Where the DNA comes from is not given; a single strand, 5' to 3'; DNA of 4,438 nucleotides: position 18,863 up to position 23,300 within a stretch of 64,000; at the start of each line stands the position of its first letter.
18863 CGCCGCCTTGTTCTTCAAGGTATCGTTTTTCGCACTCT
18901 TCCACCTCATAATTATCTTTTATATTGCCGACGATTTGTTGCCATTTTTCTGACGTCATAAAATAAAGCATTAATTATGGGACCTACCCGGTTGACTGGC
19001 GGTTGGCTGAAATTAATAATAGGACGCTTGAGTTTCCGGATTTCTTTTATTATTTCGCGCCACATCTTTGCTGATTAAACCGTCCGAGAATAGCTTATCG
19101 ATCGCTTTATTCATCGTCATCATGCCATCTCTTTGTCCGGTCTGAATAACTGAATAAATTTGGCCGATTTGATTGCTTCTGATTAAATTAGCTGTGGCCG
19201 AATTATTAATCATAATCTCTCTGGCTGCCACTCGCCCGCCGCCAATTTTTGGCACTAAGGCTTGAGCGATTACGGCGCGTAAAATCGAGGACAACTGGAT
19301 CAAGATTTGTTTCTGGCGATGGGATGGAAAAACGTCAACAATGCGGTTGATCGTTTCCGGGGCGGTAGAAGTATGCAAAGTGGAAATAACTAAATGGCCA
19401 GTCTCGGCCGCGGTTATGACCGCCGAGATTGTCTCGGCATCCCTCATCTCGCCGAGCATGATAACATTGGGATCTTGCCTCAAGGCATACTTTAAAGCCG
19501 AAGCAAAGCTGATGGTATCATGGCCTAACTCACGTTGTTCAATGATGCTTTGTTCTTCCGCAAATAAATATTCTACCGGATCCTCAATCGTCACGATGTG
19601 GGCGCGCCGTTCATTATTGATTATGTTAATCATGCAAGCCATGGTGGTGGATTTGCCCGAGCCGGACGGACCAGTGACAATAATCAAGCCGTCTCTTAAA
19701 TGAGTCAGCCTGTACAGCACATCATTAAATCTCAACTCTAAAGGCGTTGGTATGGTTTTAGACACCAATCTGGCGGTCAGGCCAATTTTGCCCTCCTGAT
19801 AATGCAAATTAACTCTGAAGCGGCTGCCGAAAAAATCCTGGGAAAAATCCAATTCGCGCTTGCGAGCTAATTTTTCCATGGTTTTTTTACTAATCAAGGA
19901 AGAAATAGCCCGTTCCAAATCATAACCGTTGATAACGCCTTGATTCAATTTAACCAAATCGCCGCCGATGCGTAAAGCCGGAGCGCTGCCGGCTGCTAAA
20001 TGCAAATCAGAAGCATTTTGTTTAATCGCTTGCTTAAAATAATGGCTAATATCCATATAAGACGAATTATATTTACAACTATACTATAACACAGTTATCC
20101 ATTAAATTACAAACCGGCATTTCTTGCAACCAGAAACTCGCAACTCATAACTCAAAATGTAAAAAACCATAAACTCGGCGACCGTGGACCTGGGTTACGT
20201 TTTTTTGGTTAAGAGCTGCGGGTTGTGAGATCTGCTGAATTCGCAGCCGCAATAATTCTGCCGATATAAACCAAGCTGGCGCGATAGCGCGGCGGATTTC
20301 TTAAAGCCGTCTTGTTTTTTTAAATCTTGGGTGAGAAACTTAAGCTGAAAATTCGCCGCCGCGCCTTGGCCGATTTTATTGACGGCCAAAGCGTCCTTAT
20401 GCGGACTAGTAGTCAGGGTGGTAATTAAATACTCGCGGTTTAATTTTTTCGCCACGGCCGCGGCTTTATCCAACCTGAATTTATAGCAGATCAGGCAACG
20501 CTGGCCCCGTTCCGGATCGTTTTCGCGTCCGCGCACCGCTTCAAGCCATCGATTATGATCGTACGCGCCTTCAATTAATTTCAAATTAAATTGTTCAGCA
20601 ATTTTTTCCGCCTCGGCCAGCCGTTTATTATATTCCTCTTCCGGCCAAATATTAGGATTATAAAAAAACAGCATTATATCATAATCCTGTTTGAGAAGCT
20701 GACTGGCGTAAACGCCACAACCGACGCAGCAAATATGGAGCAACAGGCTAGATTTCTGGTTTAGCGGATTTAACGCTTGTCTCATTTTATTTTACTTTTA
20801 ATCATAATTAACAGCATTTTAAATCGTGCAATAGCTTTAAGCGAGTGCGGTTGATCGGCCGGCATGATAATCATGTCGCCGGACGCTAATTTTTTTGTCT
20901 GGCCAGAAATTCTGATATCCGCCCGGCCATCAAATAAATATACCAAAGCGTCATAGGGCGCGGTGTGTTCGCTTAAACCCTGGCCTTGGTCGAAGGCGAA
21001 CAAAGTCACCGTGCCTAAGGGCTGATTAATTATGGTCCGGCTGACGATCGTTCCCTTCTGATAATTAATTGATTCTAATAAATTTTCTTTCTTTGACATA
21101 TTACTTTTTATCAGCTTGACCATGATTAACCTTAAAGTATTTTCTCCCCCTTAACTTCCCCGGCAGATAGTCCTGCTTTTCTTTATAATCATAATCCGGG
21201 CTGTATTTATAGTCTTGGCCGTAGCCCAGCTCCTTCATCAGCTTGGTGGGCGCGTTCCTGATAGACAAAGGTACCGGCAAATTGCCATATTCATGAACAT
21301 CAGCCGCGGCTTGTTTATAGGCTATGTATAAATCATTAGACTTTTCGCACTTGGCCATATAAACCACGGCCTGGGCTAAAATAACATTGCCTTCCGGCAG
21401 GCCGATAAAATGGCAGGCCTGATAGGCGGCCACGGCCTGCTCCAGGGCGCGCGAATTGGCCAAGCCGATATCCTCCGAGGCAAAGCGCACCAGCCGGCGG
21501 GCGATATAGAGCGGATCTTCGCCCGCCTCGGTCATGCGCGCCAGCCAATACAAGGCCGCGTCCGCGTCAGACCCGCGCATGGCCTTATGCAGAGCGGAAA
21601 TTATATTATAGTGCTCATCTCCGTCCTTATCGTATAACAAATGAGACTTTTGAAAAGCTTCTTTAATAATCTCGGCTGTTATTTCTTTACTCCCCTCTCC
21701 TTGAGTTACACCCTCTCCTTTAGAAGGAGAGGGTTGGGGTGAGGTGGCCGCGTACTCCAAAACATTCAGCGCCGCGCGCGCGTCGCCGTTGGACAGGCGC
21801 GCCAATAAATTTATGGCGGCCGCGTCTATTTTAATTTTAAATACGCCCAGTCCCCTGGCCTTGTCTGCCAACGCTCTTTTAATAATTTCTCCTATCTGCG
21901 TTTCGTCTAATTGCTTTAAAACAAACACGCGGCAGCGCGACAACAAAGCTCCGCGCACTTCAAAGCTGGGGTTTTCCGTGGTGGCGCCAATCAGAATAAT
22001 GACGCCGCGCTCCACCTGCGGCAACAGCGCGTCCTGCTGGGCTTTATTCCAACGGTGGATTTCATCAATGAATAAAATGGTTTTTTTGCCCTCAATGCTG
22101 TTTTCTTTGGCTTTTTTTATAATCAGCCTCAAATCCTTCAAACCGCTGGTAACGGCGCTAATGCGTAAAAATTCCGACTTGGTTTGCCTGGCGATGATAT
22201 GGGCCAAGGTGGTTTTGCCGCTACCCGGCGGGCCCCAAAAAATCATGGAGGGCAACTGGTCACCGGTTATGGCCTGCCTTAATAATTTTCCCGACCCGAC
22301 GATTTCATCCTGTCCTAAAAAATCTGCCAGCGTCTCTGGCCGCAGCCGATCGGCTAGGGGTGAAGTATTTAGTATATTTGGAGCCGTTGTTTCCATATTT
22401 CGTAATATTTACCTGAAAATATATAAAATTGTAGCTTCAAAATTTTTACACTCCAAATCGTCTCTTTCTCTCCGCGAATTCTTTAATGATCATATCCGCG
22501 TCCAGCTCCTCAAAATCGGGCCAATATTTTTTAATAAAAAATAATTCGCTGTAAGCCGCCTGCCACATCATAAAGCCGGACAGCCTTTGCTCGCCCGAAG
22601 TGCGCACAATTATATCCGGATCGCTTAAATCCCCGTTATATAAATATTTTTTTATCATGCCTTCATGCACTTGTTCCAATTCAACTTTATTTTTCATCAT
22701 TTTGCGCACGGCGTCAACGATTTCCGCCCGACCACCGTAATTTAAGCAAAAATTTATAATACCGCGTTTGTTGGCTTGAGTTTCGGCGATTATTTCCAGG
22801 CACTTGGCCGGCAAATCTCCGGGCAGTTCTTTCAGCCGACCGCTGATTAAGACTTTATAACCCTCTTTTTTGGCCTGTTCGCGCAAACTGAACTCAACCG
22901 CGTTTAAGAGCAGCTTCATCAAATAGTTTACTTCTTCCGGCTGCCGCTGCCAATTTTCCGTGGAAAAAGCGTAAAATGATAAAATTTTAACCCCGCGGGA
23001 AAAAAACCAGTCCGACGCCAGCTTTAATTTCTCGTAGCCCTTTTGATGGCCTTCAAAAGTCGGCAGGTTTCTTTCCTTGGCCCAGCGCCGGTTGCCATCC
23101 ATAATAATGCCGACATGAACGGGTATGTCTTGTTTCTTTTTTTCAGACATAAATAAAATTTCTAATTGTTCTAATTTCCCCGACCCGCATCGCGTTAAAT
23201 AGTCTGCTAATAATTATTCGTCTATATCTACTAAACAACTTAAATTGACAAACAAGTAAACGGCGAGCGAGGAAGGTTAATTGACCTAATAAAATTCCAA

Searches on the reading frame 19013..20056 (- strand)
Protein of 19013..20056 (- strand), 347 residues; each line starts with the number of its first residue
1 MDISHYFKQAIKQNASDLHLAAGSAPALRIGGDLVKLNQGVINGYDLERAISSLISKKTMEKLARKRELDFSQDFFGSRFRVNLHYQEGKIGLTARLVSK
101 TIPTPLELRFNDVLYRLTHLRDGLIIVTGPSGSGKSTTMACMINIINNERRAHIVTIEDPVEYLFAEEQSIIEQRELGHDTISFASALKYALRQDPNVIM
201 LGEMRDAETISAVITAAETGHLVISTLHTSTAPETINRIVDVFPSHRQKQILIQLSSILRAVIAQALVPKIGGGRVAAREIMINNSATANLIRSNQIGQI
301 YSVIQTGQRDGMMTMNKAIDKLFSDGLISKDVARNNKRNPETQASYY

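Call 63: search_protein_families(library=pfam, max_evalue=0.00001, proteins=[window:19013-20056:-])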
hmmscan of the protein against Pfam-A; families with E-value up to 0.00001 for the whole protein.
window:19013-20056:- (347 aa): 1 family
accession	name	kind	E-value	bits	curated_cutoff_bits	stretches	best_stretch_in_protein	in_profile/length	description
PF00437.27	T2SSE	-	1.4e-44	152.8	24.9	1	114-272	134-282/370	Type II/IV secretion system protein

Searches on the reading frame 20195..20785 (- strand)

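Call 63: search_protein_families(library=pfam, max_evalue=0.00001, proteins=[window:20195-20785:-])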
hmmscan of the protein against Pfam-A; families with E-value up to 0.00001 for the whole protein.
window:20195-20785:- (196 aa): 1 family
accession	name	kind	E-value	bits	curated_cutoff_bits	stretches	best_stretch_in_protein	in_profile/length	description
PF02677.20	QueH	-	9.7e-63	211.8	23.5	1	14-186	1-174/175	Epoxyqueuosine reductase QueH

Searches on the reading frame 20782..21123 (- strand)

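Call 63: search_protein_families(library=pfam, max_evalue=0.00001, proteins=[window:20782-21123:-])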
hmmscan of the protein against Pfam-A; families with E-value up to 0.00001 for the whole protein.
window:20782-21123:- (113 aa): 1 family
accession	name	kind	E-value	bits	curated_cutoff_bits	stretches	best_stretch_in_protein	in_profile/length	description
PF07883.17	Cupin_2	-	2.4e-08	34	27.2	1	41-105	2-66/70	Cupin domain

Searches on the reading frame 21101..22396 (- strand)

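Call 63: search_protein_families(library=pfam, max_evalue=0.00001, proteins=[window:21101-22396:-])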
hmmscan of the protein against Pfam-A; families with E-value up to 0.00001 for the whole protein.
window:21101-22396:- (431 aa): 6 families
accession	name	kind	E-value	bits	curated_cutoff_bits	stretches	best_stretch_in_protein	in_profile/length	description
PF12002.13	MgsA_C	-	1e-60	204.9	27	1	275-429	1-156/167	MgsA AAA+ ATPase C terminal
PF16193.11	AAA_assoc_2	-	1.4e-27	96.1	34.3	1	187-274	4-81/81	AAA C-terminal domain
PF00004.35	AAA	-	4.9e-19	69.5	21.2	1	51-160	1-128/131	ATPase family associated with various cellular activities (AAA)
PF05496.18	RuvB_N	-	6.7e-16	58.9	27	1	18-139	1-120/159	Holliday junction DNA helicase RuvB P-loop domain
PF13173.12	AAA_14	-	1.1e-06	29.1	27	1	51-121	5-79/129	AAA domain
PF07728.20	AAA_5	-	8.9e-06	26.2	22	0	51-135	2-97/139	AAA domain (dynein-related subfamily)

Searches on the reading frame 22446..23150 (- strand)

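Call 64: search_protein_families(library=pfam, max_evalue=0.00001, proteins=[window:22446-23150:-])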
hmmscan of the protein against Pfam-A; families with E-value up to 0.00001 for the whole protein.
window:22446-23150:- (234 aa): 1 family
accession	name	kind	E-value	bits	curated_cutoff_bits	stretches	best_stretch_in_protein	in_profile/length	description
PF01255.24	Prenyltransf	-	1.8e-75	253.7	27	1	16-233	1-219/219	Putative undecaprenyl diphosphate synthase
